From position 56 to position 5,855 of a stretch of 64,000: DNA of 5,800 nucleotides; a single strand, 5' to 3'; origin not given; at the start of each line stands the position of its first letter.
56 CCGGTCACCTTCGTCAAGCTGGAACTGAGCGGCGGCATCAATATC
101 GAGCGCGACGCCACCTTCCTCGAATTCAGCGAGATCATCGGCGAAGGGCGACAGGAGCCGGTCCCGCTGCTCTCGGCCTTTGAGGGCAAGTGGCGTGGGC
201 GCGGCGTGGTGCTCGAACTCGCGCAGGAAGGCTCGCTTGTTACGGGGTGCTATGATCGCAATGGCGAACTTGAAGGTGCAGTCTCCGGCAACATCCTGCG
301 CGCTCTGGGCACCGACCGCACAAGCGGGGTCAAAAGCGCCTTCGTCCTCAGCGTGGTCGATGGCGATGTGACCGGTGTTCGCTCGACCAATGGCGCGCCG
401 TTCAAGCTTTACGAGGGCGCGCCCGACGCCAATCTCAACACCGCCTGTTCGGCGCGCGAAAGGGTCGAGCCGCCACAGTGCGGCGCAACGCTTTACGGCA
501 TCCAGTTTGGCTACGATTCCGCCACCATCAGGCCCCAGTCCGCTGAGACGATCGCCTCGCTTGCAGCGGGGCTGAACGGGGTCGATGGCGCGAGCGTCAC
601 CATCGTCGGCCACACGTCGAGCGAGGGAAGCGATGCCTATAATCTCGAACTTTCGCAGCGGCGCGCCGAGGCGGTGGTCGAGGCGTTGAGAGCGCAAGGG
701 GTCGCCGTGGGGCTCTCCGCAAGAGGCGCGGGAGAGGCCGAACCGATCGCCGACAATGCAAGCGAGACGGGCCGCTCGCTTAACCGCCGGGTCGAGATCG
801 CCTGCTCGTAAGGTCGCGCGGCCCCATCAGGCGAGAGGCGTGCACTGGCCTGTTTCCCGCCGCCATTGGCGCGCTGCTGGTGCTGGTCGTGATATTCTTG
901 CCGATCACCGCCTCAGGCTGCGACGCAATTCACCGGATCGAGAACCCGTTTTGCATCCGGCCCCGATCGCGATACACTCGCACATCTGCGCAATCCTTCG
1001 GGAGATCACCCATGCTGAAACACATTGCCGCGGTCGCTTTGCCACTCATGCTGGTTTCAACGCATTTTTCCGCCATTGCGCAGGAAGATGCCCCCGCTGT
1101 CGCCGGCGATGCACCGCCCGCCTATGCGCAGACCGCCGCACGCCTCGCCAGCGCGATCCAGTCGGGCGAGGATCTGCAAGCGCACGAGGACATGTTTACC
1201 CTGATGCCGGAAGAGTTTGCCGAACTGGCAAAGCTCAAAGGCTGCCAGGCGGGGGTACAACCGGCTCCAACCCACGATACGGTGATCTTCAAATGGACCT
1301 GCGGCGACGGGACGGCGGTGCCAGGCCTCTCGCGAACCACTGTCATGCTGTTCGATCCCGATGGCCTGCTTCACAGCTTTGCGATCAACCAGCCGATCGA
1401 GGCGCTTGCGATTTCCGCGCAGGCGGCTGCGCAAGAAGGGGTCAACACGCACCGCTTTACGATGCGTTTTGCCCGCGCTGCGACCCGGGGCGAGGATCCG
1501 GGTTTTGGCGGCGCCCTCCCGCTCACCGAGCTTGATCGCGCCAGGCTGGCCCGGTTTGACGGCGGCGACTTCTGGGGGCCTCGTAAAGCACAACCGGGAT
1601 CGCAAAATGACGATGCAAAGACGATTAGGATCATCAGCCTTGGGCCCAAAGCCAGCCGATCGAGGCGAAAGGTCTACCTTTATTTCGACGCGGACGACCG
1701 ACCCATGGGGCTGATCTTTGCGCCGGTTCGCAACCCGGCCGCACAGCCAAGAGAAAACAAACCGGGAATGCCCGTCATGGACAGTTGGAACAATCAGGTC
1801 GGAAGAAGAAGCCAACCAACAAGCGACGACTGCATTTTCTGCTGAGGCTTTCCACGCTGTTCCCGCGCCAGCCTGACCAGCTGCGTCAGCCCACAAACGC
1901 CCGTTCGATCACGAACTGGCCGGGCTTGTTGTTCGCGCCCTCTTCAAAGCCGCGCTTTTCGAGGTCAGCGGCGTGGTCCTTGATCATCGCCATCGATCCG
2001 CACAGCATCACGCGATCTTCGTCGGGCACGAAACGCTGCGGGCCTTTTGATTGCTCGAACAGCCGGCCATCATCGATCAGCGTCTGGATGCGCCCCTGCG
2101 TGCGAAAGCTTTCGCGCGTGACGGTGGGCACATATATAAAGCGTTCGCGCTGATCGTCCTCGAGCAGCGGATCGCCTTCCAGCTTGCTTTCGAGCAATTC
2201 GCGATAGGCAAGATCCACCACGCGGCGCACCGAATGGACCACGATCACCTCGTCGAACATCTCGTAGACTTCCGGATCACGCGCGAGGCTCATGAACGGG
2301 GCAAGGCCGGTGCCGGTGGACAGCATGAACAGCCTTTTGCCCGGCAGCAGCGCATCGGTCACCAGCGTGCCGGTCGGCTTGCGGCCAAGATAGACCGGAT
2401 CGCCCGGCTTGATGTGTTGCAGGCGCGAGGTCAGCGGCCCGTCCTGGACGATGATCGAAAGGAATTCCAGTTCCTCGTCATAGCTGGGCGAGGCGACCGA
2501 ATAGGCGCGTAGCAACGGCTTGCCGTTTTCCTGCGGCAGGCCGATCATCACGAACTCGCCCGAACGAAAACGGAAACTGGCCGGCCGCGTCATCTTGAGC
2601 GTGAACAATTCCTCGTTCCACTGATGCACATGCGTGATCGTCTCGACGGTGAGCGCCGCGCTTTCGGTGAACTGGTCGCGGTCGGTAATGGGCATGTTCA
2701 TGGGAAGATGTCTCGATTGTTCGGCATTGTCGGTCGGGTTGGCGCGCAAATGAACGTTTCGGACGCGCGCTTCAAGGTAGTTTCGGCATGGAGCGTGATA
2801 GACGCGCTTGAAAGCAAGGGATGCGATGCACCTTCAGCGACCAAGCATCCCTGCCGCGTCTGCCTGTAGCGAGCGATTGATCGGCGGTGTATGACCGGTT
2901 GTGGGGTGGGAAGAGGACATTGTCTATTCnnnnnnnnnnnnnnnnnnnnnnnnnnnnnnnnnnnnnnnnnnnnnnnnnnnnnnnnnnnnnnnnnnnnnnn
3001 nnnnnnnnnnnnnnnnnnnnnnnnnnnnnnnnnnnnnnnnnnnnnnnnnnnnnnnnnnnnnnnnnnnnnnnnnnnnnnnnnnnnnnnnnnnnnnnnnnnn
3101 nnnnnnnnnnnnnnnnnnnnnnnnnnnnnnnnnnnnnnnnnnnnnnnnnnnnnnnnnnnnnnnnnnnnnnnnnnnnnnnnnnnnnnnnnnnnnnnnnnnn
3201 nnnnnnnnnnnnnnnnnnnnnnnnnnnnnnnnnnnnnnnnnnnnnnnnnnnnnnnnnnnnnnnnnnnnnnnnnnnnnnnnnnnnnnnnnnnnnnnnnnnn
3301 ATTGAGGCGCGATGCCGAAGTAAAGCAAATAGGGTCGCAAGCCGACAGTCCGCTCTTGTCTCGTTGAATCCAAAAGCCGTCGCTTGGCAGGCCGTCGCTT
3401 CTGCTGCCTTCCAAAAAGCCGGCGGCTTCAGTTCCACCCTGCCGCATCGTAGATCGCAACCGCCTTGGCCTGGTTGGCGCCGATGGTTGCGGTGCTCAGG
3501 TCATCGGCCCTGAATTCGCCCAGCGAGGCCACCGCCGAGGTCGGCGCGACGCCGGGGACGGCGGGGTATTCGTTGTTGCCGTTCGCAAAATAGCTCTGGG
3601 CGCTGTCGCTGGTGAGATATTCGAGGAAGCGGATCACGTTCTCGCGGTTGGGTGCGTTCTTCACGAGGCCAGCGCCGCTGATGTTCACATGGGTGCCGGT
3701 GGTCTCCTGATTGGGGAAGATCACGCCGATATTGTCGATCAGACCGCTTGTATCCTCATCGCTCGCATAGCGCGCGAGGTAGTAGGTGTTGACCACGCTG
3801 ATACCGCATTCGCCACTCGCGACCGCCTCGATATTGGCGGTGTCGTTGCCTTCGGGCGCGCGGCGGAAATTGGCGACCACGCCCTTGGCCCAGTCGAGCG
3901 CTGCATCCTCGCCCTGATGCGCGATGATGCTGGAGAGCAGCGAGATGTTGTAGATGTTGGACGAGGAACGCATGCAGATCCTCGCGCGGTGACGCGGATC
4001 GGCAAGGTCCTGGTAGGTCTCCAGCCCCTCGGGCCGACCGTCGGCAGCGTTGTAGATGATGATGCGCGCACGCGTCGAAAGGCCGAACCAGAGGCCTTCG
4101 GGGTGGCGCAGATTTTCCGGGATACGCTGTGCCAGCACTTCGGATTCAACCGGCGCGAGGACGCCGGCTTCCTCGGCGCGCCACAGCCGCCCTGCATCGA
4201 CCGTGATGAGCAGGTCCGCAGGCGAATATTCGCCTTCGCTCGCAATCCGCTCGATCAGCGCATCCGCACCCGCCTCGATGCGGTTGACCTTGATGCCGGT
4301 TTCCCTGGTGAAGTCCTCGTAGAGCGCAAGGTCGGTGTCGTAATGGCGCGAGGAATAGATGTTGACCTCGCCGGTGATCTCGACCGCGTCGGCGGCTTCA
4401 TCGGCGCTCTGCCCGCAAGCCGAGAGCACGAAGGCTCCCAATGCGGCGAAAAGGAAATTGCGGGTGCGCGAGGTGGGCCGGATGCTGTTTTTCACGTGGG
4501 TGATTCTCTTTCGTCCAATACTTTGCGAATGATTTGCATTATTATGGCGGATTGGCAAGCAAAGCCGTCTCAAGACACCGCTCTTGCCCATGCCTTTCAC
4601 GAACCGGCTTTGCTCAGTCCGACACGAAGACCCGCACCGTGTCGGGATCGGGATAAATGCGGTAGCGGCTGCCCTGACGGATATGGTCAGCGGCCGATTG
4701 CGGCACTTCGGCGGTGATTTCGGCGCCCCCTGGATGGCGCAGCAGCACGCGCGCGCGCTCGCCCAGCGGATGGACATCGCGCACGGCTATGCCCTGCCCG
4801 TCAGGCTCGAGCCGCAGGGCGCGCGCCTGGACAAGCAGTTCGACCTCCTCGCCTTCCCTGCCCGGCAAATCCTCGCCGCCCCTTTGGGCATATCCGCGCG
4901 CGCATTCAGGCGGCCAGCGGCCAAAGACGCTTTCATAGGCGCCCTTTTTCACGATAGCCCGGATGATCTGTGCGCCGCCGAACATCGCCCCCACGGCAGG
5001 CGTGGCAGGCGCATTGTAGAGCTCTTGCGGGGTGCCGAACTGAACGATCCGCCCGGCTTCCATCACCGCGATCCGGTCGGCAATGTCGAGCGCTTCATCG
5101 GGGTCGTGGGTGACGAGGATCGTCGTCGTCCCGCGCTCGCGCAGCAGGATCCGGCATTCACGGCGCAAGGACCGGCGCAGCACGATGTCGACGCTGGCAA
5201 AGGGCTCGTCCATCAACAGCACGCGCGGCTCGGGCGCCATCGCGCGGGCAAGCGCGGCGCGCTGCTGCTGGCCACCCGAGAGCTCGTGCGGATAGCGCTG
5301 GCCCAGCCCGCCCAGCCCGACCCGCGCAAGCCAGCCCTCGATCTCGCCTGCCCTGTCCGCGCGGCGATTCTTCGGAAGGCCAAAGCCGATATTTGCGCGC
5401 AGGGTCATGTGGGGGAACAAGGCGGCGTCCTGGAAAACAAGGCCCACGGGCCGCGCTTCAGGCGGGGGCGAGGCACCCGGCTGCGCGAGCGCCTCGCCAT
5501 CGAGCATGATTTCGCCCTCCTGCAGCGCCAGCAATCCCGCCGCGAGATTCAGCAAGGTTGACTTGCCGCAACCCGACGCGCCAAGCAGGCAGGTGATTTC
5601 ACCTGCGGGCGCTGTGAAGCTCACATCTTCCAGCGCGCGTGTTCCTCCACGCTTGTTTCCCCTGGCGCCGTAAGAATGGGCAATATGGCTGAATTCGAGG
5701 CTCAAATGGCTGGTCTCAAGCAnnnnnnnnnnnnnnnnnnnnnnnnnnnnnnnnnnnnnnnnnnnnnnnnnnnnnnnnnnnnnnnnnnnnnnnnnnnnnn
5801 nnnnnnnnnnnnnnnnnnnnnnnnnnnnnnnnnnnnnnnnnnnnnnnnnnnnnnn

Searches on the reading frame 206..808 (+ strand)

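Call 15: search_protein_families(library=ncbifam, proteins=[window:206-808:+])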
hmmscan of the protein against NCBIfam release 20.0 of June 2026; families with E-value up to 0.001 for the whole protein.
window:206-808:+ (201 aa): 37 families (the best 25 are shown)
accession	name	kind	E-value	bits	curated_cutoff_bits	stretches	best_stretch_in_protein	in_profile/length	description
NF053611.1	YiaD_Gzip_OmpA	equivalog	5.6e-31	107.8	175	1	98-199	103-205/206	YiaD family glycine zipper/OmpA-like lipoprotein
NF053612.1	anchor_PA1041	equivalog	5.2e-29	101.8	250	1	98-199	132-234/236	PA1041 family peptidoglycan-binding anchor lipoprotein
NF053585.1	OMP_LP_YfiB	equivalog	2e-24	86.3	128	1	99-198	58-158/163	outer membrane lipoprotein YfiB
NF045787.1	OmpABordt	equivalog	1.9e-22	79.9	200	1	100-198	88-187/194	outer membrane protein OmpA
NF053613.1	OMP_toxin_LptF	equivalog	1.3e-21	77.5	400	1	98-201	142-246/256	lipotoxin F family OmpA-related lipoprotein LptF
NF007804.1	PRK10510.1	equivalog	2.5e-21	76.1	307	1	99-200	114-216/219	OmpA family lipoprotein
TIGR03350.1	type_VI_ompA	equivalog_domain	4.6e-19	68.7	139.8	1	101-199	34-136/137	type VI secretion system protein TssL, long form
TIGR02802.1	Pal_lipo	equivalog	1.3e-17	63.8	125.35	1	99-199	2-103/104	peptidoglycan-associated lipoprotein Pal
NF033763.1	exchanger_TraB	exception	2.3e-16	58.9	700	1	99-199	394-496/522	outer membrane exchange protein TraB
NF005999.0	PRK08126.1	subfamily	4.2e-16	58.8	571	1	106-199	332-429/432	hypothetical protein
NF053607.1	CHU_0125_OmpA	equivalog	9.5e-16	57.4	620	1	97-197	531-633/639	CHU_0125 family OmpA-like outer membrane integrity protein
NF005444.0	PRK07033.1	equivalog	8.8e-15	54.6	520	1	101-199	318-420/438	DotU family type VI secretion system protein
NF006541.1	PRK09038.1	equivalog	7.9e-14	51.9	283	1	100-199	144-247/253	flagellar motor protein MotD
NF008071.1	PRK10808.1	equivalog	1.1e-13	51.3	277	1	99-191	233-328/358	porin OmpA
NF052230.1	T9SS_PorE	exception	3.5e-13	48.7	600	1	99-180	517-599/648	PorE family type IX secretion system protein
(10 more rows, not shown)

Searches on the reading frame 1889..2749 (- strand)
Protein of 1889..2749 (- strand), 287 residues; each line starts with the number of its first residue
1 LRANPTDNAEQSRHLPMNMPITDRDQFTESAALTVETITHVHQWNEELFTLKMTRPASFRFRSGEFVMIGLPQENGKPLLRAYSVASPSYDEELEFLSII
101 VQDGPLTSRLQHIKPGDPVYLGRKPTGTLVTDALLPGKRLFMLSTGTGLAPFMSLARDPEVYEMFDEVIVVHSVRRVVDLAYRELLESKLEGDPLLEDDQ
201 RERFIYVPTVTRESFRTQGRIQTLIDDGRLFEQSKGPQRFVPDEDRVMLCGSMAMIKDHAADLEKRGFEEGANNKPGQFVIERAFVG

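Call 15: search_protein_families(library=ncbifam, proteins=[window:1889-2749:-])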
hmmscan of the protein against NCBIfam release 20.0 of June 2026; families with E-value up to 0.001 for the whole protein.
window:1889-2749:- (287 aa): 11 families
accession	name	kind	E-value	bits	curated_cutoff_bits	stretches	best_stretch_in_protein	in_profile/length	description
NF008178.0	PRK10926.1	equivalog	4.4e-35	121.1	390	1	36-282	7-245/248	ferredoxin--NADP(+) reductase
NF040810.1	BenC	equivalog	2.5e-14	53.2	430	1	35-268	106-320/333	benzoate 1,2-dioxygenase electron transfer component BenC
NF045803.1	MethMoxFADbindMmoC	equivalog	2.3e-11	43.1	500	1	56-191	135-267/343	aromatic/alkene monooxygenase hydroxylase FAD-binding subunit MmoC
NF004317.0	PRK05713.1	equivalog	1.3e-10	41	338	1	37-176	95-231/312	iron-sulfur-binding ferredoxin reductase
TIGR02160.1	PA_CoA_Oxy5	hypoth_equivalog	2.7e-10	39.6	420.8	1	57-270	29-233/352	1,2-phenylacetyl-CoA epoxidase subunit PaaE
NF007964.0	PRK10684.1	equivalog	3.7e-10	39.3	383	1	38-194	14-168/333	NADH oxidoreductase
NF058606.1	GlBtMonoRdsGbcB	equivalog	3.1e-09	36.2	500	1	43-187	25-168/362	glycine betaine monooxygenase reductase subunit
NF000796.0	PRK00054.1-1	equivalog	6.3e-09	35.5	224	1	36-188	6-139/254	dihydroorotate dehydrogenase electron transfer subunit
NF006220.0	PRK08345.1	subfamily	1.2e-08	34.6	395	1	33-270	16-243/294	cytochrome-c3 hydrogenase subunit gamma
NF009805.0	PRK13289.1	equivalog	1.9e-05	23.8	432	1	60-270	184-384/399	NO-inducible flavohemoprotein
NF040830.1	sulfhyd_ShyC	equivalog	0.0007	18.8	600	0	45-184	20-155/288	NAD(P)-dependent hydrogenase/sulfhydrogenase 2 subunit gamma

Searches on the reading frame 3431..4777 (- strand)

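Call 15: search_protein_families(library=ncbifam, proteins=[window:3431-4777:-])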
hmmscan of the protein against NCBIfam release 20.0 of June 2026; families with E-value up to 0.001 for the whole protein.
window:3431-4777:- (449 aa): 4 families
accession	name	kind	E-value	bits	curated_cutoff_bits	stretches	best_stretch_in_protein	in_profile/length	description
NF011620.1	PRK15046.1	equivalog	1.2e-21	76.9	310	1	116-406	5-290/334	2-aminoethylphosphonate ABC transporter substrate-binding protein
TIGR03227.1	PhnS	equivalog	7.9e-16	57.9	395.3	1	111-396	10-291/360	2-aminoethylphosphonate ABC transporter substrate-binding protein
TIGR03261.1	phnS2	equivalog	3.9e-10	39.3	392.75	1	115-400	9-282/334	putative 2-aminoethylphosphonate ABC transporter substrate-binding protein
TIGR01254.1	sfuA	subfamily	9.4e-09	34.9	93.4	1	146-413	13-275/306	thiamine ABC transporter substrate-binding protein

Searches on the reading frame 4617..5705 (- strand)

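Call 15: search_protein_families(library=ncbifam, proteins=[window:4617-5705:-])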
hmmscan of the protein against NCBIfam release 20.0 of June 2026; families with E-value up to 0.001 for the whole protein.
window:4617-5705:- (363 aa): 187 families (the best 25 are shown)
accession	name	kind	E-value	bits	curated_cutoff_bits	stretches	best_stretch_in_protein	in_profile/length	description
TIGR03265.1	PhnT2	equivalog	2.4e-79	267.1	457.7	1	20-360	15-352/353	putative 2-aminoethylphosphonate ABC transporter ATP-binding protein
TIGR01187.1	potA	subfamily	4.1e-69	233.1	355.6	1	40-258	1-217/325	polyamine ABC transporter ATP-binding protein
TIGR00968.1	3a0106s01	subfamily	2.6e-65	220.3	342.75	1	19-244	10-233/237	sulfate ABC transporter ATP-binding protein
NF006987.0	PRK09452.1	equivalog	4.5e-65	219.8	482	1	21-256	29-262/378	spermidine/putrescine ABC transporter ATP-binding protein PotA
NF040933.2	ABC_arch_GlcV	equivalog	5e-62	209.8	450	1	18-257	15-257/357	glucose ABC transporter ATP-binding protein GlcV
TIGR01186.1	proV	subfamily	2.1e-61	208.1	326.6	1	18-251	2-239/363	betaine/proline/choline family ABC transporter ATP-binding protein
NF008621.0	PRK11607.1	equivalog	2.1e-61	207.8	613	1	21-255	31-263/377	putrescine ABC transporter ATP-binding subunit PotG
TIGR03258.1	PhnT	equivalog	4.2e-60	203.7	499.15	1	20-252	19-250/359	2-aminoethylphosphonate ABC transport system ATP-binding subunit PhnT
NF043075.1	MMSYN1_0197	equivalog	5e-60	203.2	550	1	20-254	13-245/341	spermidine/putrescine ABC transporter ATP-binding protein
NF008653.0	PRK11650.1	subfamily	4.2e-59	200.4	432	1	19-246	14-239/357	sn-glycerol-3-phosphate ABC transporter ATP-binding protein UgpC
NF008513.0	PRK11432.1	equivalog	6.2e-59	199.7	496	1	20-256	17-251/351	ferric ABC transporter ATP-binding protein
NF008105.0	PRK10851.1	equivalog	6.5e-58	196.1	502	1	20-266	13-261/362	sulfate/thiosulfate ABC transporter ATP-binding protein CysA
NF040840.2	tungstate_WtpC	equivalog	7.8e-55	186.5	440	1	25-255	16-244/347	tungstate ABC transporter ATP-binding protein WtpC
TIGR02142.1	modC_ABC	equivalog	2e-54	185.2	285.05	1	18-250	7-239/353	molybdenum ABC transporter ATP-binding protein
NF008233.0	PRK11000.1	equivalog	3.9e-49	167.4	568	1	26-247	20-239/369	maltose/maltodextrin ABC transporter ATP-binding protein MalK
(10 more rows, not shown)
